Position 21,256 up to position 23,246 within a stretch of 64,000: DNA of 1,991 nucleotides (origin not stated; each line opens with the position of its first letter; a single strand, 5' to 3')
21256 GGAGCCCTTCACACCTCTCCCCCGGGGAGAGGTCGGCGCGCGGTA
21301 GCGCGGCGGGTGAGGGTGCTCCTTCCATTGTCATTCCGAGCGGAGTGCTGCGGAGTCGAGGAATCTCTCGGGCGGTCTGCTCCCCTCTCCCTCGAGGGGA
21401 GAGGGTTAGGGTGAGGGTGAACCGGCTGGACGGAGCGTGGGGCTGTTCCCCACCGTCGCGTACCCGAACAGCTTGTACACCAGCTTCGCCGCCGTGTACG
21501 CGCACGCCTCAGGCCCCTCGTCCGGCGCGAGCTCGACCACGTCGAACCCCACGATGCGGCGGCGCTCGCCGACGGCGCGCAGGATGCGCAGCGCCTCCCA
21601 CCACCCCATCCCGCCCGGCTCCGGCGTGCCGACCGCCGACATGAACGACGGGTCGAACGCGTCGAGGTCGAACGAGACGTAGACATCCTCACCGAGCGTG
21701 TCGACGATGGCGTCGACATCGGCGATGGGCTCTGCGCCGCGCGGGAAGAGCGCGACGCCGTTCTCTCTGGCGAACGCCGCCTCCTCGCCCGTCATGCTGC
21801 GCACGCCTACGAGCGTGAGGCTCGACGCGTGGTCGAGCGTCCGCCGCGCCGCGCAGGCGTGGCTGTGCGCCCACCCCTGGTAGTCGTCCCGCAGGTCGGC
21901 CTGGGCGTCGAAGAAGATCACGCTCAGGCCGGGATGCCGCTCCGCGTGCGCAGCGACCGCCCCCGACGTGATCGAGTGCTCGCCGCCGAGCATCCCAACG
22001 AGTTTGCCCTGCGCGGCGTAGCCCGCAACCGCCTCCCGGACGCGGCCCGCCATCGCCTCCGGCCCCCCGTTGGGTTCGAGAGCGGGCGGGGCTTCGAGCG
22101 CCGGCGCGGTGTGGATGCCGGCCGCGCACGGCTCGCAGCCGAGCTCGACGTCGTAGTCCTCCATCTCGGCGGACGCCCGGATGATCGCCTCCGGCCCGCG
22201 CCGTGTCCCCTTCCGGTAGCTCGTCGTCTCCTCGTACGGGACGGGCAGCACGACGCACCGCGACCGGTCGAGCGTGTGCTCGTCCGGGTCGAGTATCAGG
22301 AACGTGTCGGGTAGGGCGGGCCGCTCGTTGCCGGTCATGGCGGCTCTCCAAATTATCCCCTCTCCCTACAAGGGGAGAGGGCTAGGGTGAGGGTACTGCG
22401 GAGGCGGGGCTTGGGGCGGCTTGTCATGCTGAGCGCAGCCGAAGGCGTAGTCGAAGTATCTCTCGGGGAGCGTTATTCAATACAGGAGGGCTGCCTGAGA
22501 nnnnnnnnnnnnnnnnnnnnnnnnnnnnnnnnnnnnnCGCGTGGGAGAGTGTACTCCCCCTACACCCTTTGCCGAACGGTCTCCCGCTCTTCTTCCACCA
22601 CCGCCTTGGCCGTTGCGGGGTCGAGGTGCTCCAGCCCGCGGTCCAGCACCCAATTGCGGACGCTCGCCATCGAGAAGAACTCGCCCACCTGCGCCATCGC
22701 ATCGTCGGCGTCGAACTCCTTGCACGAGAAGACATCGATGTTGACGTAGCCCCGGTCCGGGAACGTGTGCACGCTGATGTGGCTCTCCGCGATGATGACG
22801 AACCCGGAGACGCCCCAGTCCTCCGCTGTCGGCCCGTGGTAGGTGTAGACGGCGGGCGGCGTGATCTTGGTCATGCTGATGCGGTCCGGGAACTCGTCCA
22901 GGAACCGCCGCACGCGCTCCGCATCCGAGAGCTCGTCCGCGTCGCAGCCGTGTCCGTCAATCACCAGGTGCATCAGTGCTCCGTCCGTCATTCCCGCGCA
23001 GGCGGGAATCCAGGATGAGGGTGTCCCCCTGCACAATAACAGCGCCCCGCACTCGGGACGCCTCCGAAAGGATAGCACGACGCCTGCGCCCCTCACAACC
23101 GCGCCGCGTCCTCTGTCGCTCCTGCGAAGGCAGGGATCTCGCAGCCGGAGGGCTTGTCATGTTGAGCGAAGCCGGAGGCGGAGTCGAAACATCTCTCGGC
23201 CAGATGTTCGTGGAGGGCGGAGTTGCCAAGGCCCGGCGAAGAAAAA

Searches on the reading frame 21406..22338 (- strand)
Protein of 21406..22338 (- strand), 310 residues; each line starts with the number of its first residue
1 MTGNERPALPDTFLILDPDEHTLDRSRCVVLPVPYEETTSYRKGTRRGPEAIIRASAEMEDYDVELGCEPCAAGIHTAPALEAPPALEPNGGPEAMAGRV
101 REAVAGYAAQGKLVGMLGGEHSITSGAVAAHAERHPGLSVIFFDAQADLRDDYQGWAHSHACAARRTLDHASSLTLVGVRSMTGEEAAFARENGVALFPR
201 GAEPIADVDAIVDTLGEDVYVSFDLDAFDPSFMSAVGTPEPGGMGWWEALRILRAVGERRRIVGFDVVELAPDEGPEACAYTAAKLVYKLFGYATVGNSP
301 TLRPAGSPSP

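Call 30: search_protein_families(library=pfam, proteins=[window:21406-22338:-], max_evalue=0.00001)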
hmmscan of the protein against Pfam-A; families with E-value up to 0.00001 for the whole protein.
window:21406-22338:- (310 aa): 1 family
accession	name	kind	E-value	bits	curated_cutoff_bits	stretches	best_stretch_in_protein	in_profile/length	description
PF00491.26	Arginase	-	6.8e-59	200.1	22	1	27-291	2-279/280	Arginase family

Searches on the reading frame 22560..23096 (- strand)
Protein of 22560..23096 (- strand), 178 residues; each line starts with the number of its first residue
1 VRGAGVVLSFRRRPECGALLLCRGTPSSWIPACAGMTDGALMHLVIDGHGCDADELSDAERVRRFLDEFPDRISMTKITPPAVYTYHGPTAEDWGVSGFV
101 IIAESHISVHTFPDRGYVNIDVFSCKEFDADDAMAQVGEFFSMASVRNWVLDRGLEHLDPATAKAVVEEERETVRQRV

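Call 30: search_protein_families(library=pfam, proteins=[window:22560-23096:-], max_evalue=0.00001)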
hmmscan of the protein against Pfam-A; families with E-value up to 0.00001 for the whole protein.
window:22560-23096:- (178 aa): 1 family
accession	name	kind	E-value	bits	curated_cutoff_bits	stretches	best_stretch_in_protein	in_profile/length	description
PF02675.21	AdoMet_dc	-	5.3e-28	97.9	25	1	43-154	1-107/107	S-adenosylmethionine decarboxylase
